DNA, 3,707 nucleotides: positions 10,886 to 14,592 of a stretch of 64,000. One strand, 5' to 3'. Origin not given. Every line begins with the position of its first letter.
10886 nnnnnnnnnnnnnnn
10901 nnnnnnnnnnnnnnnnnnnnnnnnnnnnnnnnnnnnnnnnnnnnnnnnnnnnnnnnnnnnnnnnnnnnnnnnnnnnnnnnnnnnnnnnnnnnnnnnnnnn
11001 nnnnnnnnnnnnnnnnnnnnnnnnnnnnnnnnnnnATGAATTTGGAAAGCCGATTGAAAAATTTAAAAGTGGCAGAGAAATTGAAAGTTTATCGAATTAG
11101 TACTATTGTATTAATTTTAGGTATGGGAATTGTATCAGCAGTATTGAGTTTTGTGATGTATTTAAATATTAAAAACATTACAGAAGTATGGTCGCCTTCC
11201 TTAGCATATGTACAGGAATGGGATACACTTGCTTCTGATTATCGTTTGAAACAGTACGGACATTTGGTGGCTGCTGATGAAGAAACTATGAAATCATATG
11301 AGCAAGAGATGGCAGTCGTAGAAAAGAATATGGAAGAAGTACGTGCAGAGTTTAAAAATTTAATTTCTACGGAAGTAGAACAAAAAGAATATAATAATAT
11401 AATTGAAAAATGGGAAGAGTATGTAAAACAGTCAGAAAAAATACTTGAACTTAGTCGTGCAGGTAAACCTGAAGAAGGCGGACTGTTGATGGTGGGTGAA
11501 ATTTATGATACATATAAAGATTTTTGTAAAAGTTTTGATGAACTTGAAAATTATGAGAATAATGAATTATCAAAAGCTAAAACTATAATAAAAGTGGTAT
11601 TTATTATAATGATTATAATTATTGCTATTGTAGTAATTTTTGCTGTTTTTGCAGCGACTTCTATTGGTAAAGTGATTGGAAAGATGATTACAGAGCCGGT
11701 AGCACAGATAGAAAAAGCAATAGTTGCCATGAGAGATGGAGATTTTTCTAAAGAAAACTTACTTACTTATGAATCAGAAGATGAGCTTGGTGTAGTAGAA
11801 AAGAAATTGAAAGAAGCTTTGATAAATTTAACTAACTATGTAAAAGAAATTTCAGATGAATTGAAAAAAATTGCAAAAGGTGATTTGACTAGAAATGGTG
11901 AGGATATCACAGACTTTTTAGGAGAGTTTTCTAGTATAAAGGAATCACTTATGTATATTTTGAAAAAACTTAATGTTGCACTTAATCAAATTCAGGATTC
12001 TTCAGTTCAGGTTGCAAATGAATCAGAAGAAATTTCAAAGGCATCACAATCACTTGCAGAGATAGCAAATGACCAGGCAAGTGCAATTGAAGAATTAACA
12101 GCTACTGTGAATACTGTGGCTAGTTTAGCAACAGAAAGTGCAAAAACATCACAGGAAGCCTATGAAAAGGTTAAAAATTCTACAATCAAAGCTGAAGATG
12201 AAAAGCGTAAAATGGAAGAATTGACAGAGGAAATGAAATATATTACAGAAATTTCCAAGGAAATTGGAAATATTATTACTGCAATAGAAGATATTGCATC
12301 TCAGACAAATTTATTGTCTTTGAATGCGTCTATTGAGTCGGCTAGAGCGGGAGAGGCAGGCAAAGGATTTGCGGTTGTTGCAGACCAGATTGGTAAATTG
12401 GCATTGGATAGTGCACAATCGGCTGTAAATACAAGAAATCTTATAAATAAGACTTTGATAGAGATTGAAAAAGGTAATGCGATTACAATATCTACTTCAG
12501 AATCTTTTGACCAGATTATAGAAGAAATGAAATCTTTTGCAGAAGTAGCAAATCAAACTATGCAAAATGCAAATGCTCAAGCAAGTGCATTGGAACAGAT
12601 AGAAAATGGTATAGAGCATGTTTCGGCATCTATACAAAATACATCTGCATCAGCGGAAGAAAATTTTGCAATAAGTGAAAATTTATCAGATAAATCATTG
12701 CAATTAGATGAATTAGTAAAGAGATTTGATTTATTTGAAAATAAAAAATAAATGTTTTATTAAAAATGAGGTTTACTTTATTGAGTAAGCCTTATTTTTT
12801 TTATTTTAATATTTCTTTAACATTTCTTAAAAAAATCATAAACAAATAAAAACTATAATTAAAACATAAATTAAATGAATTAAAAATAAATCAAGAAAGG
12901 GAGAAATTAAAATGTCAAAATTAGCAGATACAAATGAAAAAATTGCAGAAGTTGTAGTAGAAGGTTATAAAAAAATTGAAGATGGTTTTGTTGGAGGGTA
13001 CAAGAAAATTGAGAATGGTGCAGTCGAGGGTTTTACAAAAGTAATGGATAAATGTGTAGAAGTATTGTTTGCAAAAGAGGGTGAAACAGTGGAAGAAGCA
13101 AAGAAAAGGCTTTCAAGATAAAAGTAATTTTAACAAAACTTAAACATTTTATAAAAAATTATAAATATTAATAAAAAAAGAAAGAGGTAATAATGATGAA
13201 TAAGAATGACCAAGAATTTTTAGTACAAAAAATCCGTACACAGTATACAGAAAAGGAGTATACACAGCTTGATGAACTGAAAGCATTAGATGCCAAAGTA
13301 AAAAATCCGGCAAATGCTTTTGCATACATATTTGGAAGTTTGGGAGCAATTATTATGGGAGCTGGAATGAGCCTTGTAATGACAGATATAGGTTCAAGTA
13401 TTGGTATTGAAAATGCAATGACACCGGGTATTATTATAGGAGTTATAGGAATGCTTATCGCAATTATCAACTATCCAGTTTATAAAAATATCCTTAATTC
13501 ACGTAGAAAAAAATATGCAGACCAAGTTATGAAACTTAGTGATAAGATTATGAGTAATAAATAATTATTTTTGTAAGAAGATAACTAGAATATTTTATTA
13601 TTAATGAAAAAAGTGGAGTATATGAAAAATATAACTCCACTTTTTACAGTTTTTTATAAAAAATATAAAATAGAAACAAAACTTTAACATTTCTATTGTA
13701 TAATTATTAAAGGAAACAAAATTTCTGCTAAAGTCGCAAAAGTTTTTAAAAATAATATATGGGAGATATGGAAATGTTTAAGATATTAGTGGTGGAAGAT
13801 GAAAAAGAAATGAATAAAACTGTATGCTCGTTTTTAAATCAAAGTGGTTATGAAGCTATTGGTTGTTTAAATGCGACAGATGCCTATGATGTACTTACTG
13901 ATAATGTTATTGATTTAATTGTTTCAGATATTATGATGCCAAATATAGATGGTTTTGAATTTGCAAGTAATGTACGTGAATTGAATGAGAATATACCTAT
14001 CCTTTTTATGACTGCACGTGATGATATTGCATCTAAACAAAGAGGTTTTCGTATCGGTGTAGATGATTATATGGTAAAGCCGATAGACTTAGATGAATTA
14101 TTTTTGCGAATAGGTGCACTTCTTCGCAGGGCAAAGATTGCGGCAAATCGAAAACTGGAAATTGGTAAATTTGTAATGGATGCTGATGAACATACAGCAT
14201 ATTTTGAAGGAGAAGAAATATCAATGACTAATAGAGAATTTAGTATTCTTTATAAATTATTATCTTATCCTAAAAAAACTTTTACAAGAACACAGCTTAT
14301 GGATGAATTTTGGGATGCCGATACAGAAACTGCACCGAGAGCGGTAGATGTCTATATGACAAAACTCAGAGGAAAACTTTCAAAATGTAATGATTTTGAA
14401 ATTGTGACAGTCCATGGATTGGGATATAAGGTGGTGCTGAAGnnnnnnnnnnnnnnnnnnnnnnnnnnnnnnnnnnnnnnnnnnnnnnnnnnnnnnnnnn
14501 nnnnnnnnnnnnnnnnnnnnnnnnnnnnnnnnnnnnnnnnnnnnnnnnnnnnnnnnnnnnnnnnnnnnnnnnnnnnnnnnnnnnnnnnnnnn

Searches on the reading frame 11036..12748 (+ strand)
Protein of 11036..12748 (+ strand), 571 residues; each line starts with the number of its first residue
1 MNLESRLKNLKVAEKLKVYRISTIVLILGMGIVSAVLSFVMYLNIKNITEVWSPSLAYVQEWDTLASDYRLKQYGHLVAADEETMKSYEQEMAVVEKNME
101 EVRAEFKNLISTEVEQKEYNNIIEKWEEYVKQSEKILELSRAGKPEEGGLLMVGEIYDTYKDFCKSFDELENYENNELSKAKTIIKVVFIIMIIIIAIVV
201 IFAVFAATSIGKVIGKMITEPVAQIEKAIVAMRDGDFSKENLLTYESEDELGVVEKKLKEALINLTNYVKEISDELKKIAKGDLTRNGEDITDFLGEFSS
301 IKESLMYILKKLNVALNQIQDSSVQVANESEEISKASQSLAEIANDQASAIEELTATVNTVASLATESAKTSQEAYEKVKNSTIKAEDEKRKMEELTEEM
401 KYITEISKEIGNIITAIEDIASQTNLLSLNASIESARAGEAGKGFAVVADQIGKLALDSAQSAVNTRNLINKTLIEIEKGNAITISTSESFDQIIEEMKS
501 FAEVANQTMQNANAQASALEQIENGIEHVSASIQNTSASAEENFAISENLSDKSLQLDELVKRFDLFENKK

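Call 5: search_protein_families(library=pfam, proteins=[window:11036-12748:+])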
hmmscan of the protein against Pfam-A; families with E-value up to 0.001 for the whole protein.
window:11036-12748:+ (571 aa): 3 families
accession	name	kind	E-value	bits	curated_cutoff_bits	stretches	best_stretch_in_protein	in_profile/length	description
PF00015.26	MCPsignal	-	1.2e-32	113.5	34.6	1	378-531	3-170/172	Methyl-accepting chemotaxis protein (MCP) signalling domain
PF12729.13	4HB_MCP_1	-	3.1e-16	59.9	27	1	9-176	1-168/181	Four helix bundle sensory module for signal transduction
PF00672.30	HAMP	-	2.4e-07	31.4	25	0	214-254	2-40/53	HAMP domain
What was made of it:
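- Checked: That ORF (11036-12751, 571 aa) has 4HB_MCP_1, HAMP and MCPsignal domains (call 5), so 'chemoreceptor' is right.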

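Call 7: find_encoding_contigs(protein=window:11036-12748:+, flank=3000, max_places=10)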
Protein window:11036-12748:+ (571 aa): no gene with exactly this product is on record in the collection.

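Call 8: find_related_loci(query=window:11036-12748:+, collection=genome_contigs, flank=4000)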
Query window:11036-12748:+ (571 aa) in genome_contigs; peptide patterns used: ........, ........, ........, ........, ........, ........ (x = any residue, [..] = any of these).
185 stretches matched a pattern; 3 encode a relative of the query (tblastn E <= 1e-3); 3 distinct loci.
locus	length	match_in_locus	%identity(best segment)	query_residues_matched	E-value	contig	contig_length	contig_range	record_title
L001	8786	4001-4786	30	277-554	8e-21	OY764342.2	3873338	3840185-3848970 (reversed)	MAG: Spirochaetia bacterium isolate 9506cec9-e293-4340-b26d-6248213b6694 genome assembly, chromosome: 1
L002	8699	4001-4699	28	333-558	2e-18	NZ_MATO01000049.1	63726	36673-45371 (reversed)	Caryophanon latum strain DSM 14151 DSM_14151_R1_001_contig_53, whole genome shotgun sequence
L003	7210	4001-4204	51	413-480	4e-14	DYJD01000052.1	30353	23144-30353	MAG TPA_asm: Desulfosudis oleivorans isolate FI88_2_51_70 Afr_mines_FI88_585_length_30353_cov_28_524094, whole genome sh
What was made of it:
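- Tried and rejected: The genome_contigs scan with the MCP returned only distant MCPs at 28-51% identity (call 8).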

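Call 10: find_homologous_proteins(query=window:11036-12748:+)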
Query window:11036-12748:+ (571 aa): 8000 proteins with E <= 0.001 among 8000 candidates; the best 120 are listed.
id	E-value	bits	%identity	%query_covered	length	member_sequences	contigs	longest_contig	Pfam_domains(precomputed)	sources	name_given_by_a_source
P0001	0.0e+0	1160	100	100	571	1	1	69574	PF00015.27,PF00672.31,PF12729.14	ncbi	-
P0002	5.3e-294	994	85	100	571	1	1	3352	PF00015.27,PF00672.31,PF12729.14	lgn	-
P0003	1.8e-238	811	70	99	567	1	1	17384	PF00015.27,PF00672.31,PF12729.14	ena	-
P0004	1.4e-236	804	70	99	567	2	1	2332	PF00015.27,PF00672.31,PF12729.14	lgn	-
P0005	2.7e-234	797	52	96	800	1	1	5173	PF00015.27,PF07011.17,PF12729.14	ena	-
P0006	1.8e-233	794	68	99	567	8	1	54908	PF00015.27,PF00672.31,PF12729.14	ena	-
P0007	2.5e-233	794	69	99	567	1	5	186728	PF00015.27,PF00672.31,PF12729.14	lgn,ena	-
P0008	2.2e-232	791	68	99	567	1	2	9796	PF00015.27,PF00672.31,PF12729.14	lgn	-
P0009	3.7e-232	790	68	96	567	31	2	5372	PF00015.27,PF00672.31,PF12729.14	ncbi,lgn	-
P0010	1.1e-229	782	68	99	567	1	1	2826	PF00015.27,PF00672.31,PF12729.14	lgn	-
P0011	2.9e-228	777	68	99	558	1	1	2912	PF00015.27,PF00672.31,PF12729.14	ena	-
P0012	4.3e-228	776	68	99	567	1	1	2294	PF00015.27,PF00672.31,PF12729.14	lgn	-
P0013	1.5e-227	775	68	99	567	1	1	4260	PF00015.27,PF00672.31,PF12729.14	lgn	-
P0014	3.1e-227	774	70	99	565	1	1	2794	PF00015.27,PF00672.31,PF12729.14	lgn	-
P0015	1.2e-226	772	68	99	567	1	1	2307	PF00015.27,PF00672.31,PF12729.14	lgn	-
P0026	1.2e-218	745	65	99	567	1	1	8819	PF00015.27,PF00672.31,PF12729.14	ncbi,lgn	-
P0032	6.0e-217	740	66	99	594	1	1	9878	PF00015.27,PF00672.31,PF12729.14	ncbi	-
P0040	5.6e-212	723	65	99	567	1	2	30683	PF00015.27,PF12729.14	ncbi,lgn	-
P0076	2.6e-183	629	58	98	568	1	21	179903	PF00015.27,PF00672.31,PF12729.14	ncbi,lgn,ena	-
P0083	2.1e-182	626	57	99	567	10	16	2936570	PF00015.27,PF00672.31,PF12729.14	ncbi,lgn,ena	-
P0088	1.5e-179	616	56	99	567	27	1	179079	PF00015.27,PF00672.31,PF12729.14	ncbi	-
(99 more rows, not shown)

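Call 11: find_encoding_contigs(protein=P0001, flank=3000, max_places=10)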
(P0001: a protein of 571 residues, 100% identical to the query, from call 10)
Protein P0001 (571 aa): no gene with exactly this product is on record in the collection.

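Call 12: find_encoding_contigs(protein=P0002, flank=3000, max_places=10)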
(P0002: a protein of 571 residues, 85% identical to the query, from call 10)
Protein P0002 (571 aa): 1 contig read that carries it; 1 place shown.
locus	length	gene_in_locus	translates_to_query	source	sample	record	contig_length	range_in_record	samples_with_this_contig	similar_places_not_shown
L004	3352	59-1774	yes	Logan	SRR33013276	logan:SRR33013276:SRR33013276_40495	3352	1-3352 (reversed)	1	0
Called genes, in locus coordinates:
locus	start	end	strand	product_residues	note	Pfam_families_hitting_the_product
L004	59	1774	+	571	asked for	PF12729:4HB_MCP_1, PF00672:HAMP (faint), PF00015:MCPsignal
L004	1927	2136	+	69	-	-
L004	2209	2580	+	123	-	-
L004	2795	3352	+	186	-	?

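Call 16: find_encoding_contigs(protein=P0007, flank=3000, max_places=10)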
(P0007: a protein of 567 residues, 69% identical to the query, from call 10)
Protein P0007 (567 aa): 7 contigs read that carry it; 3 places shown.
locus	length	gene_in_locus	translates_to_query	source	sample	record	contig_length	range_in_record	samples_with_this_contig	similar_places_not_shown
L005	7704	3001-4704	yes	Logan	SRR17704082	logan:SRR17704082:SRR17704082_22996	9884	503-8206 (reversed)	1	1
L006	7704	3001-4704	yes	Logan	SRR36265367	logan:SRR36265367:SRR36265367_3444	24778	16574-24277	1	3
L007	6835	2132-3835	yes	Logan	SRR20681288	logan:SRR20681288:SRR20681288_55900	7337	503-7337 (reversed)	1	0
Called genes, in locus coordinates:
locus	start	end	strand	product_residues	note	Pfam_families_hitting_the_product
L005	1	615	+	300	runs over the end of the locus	PF01507:PAPS_reduct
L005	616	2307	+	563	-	PF00009:GTP_EFTU, PF03144:GTP_EFTU_D2 (weak), PF22594:GTP-eEF1A_C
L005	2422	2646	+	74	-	-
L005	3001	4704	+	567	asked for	PF12729:4HB_MCP_1, PF00672:HAMP (faint), PF00015:MCPsignal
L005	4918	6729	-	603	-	PF00664:ABC_membrane, PF00005:ABC_tran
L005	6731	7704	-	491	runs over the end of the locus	?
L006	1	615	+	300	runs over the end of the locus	PF01507:PAPS_reduct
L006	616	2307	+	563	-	PF00009:GTP_EFTU, PF03144:GTP_EFTU_D2 (weak), PF22594:GTP-eEF1A_C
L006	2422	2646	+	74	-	-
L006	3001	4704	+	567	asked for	PF12729:4HB_MCP_1, PF00672:HAMP (faint), PF00015:MCPsignal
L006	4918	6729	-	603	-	PF00664:ABC_membrane, PF00005:ABC_tran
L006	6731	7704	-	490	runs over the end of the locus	?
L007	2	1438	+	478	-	?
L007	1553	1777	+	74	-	-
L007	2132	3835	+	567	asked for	PF12729:4HB_MCP_1, PF00672:HAMP (faint), PF00015:MCPsignal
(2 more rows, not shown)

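Call 17: find_encoding_contigs(protein=P0003, flank=3000, max_places=10)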
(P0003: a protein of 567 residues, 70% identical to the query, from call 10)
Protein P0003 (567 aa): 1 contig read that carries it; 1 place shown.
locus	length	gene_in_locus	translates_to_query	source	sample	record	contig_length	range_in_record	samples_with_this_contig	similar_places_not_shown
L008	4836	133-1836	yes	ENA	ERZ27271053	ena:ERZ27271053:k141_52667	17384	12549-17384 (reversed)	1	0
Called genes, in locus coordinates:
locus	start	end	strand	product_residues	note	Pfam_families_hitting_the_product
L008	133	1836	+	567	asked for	PF12729:4HB_MCP_1, PF00672:HAMP (faint), PF00015:MCPsignal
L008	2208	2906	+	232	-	PF03193:RsgA_GTPase (faint), PF00005:ABC_tran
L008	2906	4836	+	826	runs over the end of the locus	PF02687:FtsX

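Call 20: find_encoding_contigs(protein=P0124, flank=5000, max_places=10)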
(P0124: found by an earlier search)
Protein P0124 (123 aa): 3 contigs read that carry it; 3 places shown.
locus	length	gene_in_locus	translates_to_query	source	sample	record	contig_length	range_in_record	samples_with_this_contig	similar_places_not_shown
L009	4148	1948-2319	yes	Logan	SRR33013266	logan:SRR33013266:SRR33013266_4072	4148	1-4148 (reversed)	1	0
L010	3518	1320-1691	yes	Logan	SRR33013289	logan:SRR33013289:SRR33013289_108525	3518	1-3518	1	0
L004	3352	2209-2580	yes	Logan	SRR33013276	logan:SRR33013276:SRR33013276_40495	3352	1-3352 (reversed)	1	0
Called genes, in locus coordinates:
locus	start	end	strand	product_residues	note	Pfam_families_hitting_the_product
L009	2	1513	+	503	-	?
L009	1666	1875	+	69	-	-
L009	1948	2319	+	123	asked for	-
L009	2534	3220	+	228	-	PF00072:Response_reg, PF00486:Trans_reg_C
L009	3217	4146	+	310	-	?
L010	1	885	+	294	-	?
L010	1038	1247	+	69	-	-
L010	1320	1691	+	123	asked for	-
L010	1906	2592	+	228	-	PF00072:Response_reg, PF00486:Trans_reg_C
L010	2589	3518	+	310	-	?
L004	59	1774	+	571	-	PF12729:4HB_MCP_1, PF00672:HAMP (faint), PF00015:MCPsignal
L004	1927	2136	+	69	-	-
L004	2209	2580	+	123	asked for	-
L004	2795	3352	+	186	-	?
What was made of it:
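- Tried and rejected: Contigs L009 and L010 of the L004 strain start inside the MCP gene, so they carry no promoter (call 20).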

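Call 36: find_encoding_contigs(protein=P0004, flank=1500, max_places=10)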
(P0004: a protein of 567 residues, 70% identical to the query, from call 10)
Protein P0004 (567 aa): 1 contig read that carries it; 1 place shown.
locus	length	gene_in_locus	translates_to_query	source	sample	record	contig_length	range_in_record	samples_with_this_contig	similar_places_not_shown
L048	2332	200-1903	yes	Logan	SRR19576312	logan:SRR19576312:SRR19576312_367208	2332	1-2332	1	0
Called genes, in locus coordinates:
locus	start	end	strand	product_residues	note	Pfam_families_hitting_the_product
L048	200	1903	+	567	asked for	PF12729:4HB_MCP_1, PF00672:HAMP (faint), PF00015:MCPsignal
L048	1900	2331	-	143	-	?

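Call 37: find_encoding_contigs(protein=P0014, flank=1500, max_places=10)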
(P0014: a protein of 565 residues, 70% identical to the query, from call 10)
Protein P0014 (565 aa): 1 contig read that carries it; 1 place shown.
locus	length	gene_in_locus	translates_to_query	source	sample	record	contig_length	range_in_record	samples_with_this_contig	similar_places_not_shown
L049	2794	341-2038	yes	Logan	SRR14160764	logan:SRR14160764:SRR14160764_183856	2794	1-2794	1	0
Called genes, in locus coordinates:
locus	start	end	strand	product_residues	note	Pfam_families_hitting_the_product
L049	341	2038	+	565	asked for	PF12729:4HB_MCP_1, PF00672:HAMP (faint), PF00015:MCPsignal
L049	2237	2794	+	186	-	?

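Call 53: list_cluster_members(proteins=[P0009, P0083, P0088, P0026, P0032, P0040, P0076, P0130, P0133, P0126])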
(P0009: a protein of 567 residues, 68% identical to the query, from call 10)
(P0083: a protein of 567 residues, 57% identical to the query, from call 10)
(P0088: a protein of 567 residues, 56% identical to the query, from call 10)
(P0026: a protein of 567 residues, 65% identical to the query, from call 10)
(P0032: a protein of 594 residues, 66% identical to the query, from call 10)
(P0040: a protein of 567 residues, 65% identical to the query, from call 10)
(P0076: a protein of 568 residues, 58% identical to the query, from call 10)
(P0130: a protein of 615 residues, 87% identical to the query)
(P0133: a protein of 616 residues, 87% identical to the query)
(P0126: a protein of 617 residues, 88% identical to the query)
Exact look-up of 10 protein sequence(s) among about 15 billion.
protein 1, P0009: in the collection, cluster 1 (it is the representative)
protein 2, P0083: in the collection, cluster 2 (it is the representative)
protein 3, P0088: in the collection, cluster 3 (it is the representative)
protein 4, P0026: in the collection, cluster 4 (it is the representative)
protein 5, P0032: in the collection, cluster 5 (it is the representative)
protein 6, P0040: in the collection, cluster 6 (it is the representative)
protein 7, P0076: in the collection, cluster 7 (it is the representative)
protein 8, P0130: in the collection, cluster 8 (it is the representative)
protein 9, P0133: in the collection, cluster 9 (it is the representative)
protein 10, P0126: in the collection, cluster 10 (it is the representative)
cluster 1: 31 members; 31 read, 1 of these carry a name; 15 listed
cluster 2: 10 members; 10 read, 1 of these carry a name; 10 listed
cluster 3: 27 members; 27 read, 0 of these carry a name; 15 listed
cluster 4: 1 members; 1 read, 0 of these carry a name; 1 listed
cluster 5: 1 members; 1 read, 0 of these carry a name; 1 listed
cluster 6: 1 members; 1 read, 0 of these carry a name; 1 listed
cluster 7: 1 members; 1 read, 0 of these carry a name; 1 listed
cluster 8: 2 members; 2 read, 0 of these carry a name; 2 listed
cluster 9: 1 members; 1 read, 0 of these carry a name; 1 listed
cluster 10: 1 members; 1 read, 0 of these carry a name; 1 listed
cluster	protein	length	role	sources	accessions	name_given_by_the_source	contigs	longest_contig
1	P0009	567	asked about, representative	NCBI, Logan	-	-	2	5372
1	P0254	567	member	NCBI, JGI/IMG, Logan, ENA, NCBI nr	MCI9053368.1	MAG: methyl-accepting chemotaxis protein [Lachnospiraceae bacterium] | methyl-accepting chemotaxis protein | methyl-accepting chemotaxis protein [Lachnospiraceae bacterium]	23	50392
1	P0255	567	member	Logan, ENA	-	-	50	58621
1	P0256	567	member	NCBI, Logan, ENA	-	-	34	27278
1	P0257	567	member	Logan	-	-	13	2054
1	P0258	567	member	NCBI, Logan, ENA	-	-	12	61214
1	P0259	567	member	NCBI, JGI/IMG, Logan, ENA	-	-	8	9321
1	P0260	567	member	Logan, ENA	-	-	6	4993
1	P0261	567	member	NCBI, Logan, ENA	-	-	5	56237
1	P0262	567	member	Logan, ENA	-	-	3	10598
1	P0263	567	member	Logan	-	-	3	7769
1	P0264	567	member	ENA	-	-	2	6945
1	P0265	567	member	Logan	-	-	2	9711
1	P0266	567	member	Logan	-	-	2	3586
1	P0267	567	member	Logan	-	-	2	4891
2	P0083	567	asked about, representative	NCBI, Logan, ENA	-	-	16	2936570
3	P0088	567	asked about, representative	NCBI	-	-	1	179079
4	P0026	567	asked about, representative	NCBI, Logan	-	-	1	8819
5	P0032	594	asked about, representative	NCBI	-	-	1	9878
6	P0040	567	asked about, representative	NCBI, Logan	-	-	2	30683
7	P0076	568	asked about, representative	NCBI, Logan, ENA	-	-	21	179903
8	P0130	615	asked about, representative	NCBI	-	-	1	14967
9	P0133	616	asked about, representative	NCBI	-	-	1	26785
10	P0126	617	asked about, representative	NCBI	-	-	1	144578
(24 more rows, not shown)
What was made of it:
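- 11036..12751 (+): Methyl-accepting chemotaxis protein gene (571 aa; 4HB_MCP_1 sensor, HAMP, MCPsignal). Orthologues at 68% identity are named MCP [Lachnospiraceae bacterium] (call 53).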

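Call 54: find_encoding_contigs(protein=P0255, flank=600, max_places=10)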
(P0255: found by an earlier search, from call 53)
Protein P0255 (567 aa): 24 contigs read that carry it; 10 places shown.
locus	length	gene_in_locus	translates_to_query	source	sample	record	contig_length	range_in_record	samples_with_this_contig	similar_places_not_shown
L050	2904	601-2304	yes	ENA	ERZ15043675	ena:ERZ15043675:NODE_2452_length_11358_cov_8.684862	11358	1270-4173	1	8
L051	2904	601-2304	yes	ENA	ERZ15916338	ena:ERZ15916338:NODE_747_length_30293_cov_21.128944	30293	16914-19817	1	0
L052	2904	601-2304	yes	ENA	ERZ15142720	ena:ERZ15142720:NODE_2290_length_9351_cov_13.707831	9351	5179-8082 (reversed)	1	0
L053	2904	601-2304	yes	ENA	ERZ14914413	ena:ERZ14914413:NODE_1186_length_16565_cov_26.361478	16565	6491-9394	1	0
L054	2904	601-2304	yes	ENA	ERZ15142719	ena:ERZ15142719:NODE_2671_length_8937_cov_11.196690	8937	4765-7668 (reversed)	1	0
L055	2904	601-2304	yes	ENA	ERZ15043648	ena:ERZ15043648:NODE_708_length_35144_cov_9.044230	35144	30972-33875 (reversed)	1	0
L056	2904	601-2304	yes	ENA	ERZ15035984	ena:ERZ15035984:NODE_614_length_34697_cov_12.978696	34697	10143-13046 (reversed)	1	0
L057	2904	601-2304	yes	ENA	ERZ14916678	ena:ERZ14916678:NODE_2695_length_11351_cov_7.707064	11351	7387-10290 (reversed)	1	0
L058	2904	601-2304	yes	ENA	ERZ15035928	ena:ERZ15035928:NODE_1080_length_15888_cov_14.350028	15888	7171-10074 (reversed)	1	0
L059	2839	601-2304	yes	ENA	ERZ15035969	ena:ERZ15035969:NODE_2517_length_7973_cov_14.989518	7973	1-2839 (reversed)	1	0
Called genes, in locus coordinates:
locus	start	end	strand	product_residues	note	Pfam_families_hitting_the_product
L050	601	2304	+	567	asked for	PF12729:4HB_MCP_1, PF00672:HAMP (faint), PF00015:MCPsignal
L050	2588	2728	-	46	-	-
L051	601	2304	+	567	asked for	PF12729:4HB_MCP_1, PF00672:HAMP (faint), PF00015:MCPsignal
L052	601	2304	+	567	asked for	PF12729:4HB_MCP_1, PF00672:HAMP (faint), PF00015:MCPsignal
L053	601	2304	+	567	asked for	PF12729:4HB_MCP_1, PF00672:HAMP (faint), PF00015:MCPsignal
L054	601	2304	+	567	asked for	PF12729:4HB_MCP_1, PF00672:HAMP (faint), PF00015:MCPsignal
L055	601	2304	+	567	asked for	PF12729:4HB_MCP_1, PF00672:HAMP (faint), PF00015:MCPsignal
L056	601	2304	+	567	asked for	PF12729:4HB_MCP_1, PF00672:HAMP (faint), PF00015:MCPsignal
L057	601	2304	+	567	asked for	PF12729:4HB_MCP_1, PF00672:HAMP (faint), PF00015:MCPsignal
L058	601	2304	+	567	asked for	PF12729:4HB_MCP_1, PF00672:HAMP (faint), PF00015:MCPsignal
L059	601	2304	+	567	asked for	PF12729:4HB_MCP_1, PF00672:HAMP (faint), PF00015:MCPsignal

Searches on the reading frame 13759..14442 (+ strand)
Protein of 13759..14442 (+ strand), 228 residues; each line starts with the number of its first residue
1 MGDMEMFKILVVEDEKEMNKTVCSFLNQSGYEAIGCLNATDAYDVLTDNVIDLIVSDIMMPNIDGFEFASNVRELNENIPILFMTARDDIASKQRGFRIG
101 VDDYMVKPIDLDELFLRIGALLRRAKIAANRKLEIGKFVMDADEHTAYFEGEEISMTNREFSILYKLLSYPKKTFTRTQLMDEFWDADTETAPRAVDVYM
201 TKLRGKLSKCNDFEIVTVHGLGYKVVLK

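Call 5: search_protein_families(library=pfam, proteins=[window:13759-14442:+])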
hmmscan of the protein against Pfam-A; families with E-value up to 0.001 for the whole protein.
window:13759-14442:+ (228 aa): 2 families
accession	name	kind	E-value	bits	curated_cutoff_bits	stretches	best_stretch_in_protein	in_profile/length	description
PF00072.30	Response_reg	-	8.1e-26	90.8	30.2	1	9-117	1-109/111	Response regulator receiver domain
PF00486.34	Trans_reg_C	-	6e-20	71.5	26.2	1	151-224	1-76/77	Transcriptional regulatory protein, C terminal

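Call 51: list_cluster_members(proteins=[window:13759-14442:+, window:14442-15512:+, window:15517-16407:+, window:16424-16798:+, window:6449-6880:+, window:6974-8731:+])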
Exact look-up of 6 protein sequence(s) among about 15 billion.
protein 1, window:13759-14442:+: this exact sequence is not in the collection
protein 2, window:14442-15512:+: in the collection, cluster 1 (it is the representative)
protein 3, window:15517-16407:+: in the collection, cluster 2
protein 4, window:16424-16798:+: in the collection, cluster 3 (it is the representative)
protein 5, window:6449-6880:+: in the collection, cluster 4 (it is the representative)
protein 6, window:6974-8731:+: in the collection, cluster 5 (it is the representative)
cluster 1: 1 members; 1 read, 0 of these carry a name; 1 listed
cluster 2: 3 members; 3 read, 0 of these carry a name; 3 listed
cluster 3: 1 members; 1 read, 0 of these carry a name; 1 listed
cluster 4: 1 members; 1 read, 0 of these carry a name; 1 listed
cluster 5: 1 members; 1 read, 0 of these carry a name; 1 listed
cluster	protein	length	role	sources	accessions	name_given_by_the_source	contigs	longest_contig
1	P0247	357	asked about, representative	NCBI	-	-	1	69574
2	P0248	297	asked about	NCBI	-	-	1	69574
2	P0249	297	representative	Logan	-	-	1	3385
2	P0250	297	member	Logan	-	-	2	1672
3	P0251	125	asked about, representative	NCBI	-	-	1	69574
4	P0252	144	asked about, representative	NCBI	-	-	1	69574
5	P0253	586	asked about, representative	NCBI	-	-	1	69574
